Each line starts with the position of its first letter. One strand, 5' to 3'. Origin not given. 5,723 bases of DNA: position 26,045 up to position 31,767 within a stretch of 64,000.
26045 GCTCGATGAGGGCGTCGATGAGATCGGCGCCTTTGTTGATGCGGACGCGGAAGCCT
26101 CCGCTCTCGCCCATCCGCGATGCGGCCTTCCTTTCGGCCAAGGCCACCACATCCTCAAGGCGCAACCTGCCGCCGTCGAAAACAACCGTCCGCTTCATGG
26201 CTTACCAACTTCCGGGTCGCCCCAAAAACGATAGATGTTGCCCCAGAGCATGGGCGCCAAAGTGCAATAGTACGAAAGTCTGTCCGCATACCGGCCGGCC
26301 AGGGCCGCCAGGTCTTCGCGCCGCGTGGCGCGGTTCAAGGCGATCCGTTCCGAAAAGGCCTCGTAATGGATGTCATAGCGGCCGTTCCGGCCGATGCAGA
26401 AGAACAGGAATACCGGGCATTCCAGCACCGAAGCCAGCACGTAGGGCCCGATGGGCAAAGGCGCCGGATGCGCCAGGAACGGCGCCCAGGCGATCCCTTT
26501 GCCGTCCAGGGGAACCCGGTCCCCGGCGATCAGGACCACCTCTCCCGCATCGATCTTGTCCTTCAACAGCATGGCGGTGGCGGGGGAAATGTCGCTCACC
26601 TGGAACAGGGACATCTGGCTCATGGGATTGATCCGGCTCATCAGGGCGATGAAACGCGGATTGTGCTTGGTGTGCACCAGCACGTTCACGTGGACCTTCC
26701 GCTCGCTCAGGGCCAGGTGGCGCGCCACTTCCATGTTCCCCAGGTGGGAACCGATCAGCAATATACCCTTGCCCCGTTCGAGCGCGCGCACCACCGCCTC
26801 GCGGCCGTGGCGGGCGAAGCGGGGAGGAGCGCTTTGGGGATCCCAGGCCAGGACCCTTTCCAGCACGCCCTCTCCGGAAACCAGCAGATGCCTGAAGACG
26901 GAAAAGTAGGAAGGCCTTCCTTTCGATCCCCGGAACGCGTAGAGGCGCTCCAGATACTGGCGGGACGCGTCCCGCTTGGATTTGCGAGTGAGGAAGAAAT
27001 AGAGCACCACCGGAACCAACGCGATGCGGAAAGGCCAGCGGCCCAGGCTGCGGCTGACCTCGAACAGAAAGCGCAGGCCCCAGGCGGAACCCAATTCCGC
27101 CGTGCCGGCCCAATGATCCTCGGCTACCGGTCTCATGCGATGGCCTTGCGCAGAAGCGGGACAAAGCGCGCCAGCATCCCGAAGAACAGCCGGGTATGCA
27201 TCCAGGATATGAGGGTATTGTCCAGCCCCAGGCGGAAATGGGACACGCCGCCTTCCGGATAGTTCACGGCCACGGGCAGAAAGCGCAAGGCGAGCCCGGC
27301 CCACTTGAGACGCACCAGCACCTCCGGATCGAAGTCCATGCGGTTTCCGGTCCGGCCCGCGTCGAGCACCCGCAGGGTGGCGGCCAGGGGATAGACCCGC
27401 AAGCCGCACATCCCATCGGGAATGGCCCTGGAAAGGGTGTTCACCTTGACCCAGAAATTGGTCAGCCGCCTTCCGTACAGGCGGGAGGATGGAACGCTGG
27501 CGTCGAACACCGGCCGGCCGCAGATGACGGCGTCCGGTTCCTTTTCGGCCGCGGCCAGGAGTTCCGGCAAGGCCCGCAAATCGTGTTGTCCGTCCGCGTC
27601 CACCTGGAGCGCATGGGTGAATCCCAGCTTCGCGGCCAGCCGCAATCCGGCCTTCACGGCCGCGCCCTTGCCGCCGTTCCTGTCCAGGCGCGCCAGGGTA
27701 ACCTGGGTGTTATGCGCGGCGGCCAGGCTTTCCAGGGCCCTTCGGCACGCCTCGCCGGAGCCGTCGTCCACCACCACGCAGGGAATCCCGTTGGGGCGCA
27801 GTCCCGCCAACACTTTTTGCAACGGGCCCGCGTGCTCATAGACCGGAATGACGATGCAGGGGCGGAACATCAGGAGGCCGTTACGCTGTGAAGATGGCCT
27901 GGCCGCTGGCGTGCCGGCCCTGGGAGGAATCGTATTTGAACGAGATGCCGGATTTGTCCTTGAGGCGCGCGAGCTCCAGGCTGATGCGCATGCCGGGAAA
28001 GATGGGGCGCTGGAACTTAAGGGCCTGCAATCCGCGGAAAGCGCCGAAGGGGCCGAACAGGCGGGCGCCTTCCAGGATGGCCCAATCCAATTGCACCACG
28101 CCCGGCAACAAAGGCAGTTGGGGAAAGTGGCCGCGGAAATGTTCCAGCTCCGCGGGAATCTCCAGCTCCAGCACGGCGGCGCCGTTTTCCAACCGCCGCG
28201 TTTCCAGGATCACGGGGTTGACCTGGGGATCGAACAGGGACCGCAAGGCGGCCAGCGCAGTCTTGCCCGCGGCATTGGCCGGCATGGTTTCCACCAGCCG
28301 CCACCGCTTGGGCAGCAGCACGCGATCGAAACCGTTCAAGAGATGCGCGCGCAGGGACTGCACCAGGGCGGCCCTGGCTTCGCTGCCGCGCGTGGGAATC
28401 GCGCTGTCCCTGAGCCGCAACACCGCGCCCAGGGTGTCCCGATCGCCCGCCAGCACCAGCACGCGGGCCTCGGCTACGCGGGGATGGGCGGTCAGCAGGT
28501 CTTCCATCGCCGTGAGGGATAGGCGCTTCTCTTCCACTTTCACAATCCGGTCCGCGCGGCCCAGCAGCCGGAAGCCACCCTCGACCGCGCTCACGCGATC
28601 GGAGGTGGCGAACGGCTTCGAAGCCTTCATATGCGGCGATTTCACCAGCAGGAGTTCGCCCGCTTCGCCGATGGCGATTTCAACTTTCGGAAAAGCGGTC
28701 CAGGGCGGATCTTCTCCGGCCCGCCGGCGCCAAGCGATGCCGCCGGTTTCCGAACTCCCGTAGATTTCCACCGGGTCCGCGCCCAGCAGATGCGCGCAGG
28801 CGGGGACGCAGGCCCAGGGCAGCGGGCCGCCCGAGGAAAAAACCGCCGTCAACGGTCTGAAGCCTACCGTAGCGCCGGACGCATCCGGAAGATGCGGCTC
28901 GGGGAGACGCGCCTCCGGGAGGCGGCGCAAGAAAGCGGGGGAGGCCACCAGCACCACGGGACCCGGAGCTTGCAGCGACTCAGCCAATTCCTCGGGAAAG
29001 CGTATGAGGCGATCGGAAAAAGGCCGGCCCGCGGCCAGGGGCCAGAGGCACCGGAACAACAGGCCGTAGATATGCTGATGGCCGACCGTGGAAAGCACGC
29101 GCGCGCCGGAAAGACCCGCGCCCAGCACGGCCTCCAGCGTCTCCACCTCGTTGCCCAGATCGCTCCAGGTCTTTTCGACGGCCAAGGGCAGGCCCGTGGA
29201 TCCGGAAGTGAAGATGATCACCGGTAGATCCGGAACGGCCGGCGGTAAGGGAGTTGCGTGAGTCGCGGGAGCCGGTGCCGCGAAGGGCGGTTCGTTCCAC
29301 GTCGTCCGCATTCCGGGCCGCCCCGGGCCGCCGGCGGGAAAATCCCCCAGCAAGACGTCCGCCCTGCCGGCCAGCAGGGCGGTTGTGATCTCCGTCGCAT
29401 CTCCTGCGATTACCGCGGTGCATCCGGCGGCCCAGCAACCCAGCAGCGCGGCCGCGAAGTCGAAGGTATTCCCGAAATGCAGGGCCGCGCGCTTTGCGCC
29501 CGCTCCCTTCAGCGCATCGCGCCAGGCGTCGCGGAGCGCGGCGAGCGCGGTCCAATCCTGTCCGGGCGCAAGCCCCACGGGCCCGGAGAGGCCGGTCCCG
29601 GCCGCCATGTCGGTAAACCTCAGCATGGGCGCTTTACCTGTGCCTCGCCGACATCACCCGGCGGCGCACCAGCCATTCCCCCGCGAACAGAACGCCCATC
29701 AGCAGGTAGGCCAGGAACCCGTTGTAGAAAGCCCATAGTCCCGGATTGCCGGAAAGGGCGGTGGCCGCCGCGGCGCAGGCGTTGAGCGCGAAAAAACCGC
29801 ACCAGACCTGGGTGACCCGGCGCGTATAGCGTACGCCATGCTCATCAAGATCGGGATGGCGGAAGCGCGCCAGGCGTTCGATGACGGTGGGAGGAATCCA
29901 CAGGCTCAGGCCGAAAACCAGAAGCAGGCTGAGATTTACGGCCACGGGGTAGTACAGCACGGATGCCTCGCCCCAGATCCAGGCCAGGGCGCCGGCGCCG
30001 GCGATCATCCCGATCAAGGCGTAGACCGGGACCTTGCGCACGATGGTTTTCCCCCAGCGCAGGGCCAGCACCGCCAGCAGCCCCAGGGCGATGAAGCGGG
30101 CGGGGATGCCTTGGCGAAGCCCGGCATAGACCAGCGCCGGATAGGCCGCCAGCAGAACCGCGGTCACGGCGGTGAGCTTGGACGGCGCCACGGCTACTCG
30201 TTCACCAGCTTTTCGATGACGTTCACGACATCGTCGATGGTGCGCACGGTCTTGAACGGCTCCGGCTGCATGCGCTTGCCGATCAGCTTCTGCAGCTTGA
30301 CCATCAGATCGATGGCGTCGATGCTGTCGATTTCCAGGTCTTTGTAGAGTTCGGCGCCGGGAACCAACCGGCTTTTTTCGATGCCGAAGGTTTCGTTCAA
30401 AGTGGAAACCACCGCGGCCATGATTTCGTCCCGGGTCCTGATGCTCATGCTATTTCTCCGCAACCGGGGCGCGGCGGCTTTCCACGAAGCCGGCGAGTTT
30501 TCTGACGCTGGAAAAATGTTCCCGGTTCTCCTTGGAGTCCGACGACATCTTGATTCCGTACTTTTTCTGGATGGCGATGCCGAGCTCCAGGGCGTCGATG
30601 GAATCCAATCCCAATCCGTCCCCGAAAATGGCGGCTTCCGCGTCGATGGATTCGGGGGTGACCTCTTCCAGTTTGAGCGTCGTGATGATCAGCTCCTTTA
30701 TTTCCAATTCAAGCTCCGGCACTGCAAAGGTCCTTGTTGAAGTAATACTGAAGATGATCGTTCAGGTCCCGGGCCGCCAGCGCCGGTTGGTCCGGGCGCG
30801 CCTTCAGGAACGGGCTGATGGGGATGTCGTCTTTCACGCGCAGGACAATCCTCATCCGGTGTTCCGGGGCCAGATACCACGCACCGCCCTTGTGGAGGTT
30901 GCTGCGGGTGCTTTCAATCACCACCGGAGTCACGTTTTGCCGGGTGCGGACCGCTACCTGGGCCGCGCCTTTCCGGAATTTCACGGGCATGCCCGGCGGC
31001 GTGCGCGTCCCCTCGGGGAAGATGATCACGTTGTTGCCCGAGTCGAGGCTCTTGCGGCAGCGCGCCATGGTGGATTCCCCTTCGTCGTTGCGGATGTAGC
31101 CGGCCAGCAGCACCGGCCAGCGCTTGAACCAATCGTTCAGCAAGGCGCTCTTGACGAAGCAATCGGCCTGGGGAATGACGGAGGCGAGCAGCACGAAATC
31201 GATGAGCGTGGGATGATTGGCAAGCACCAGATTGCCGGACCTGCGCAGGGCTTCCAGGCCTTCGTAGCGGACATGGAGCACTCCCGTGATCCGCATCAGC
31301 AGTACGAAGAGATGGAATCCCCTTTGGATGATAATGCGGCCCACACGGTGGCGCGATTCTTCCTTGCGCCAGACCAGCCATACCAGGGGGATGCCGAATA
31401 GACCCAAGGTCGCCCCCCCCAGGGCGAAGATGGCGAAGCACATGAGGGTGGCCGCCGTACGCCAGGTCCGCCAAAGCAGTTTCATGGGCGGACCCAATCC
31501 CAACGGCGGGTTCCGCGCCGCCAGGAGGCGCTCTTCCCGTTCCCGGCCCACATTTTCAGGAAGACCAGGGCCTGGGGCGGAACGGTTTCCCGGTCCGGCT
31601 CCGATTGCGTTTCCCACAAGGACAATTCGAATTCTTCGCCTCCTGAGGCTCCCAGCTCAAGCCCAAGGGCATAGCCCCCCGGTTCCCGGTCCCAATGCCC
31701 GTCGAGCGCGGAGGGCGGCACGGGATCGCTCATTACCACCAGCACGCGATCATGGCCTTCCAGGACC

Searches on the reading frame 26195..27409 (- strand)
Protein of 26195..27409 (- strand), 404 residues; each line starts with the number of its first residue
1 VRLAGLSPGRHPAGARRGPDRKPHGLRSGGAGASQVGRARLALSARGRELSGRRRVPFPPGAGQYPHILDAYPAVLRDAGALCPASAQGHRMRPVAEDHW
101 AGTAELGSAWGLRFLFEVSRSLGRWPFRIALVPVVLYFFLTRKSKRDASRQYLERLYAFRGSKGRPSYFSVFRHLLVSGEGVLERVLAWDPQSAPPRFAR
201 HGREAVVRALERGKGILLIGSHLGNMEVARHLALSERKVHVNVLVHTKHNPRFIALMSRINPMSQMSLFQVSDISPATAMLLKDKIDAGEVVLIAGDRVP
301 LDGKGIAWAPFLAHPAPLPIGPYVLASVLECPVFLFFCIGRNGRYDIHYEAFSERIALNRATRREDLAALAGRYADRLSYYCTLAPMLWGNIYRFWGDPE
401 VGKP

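Call 23: search_protein_families(library=pfam, proteins=[window:26195-27409:-], max_evalue=0.0001)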
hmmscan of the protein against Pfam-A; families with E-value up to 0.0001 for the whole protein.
window:26195-27409:- (404 aa): 1 family
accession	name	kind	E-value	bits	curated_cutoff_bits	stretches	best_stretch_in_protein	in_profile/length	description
PF03279.18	Lip_A_acyltrans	-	2.7e-09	37.1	22.3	1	185-389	92-286/295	Bacterial lipid A biosynthesis acyltransferase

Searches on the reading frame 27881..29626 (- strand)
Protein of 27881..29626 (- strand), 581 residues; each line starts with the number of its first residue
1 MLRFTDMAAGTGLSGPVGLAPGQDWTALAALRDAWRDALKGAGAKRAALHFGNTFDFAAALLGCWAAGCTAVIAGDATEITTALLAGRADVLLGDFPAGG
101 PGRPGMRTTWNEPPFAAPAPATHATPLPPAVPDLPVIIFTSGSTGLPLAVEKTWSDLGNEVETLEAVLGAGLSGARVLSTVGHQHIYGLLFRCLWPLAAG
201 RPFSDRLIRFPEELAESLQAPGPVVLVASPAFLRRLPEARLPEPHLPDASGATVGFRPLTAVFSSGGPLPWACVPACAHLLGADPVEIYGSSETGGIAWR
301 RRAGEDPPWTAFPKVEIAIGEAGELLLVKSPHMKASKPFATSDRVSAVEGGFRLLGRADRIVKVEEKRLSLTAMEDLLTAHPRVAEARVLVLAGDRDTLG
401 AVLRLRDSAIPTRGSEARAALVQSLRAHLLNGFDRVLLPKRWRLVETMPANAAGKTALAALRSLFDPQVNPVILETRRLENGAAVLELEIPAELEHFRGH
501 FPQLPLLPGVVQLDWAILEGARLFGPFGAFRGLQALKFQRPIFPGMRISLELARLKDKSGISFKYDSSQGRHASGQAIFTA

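Call 23: search_protein_families(library=pfam, proteins=[window:27881-29626:-], max_evalue=0.0001)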
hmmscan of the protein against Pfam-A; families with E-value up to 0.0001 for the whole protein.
window:27881-29626:- (581 aa): 3 families
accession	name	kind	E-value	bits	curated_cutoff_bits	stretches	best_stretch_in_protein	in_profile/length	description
PF00501.34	AMP-binding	-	4.6e-19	68.9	29.9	1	45-311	47-340/384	AMP-binding enzyme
PF22818.2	ApeI-like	-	1.9e-14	54.4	28.5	1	484-567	16-99/119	ApeI dehydratase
PF07977.19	FabA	-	2.8e-05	24.2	23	0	476-554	19-110/138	FabA-like domain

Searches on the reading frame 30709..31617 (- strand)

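Call 23: search_protein_families(library=pfam, proteins=[window:30709-31617:-], max_evalue=0.0001)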
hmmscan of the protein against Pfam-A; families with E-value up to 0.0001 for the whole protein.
window:30709-31617:- (302 aa): 1 family
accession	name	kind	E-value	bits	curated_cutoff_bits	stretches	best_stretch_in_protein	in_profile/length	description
PF01553.26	Acyltransferase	-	9e-19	68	23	1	115-234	1-131/132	Acyltransferase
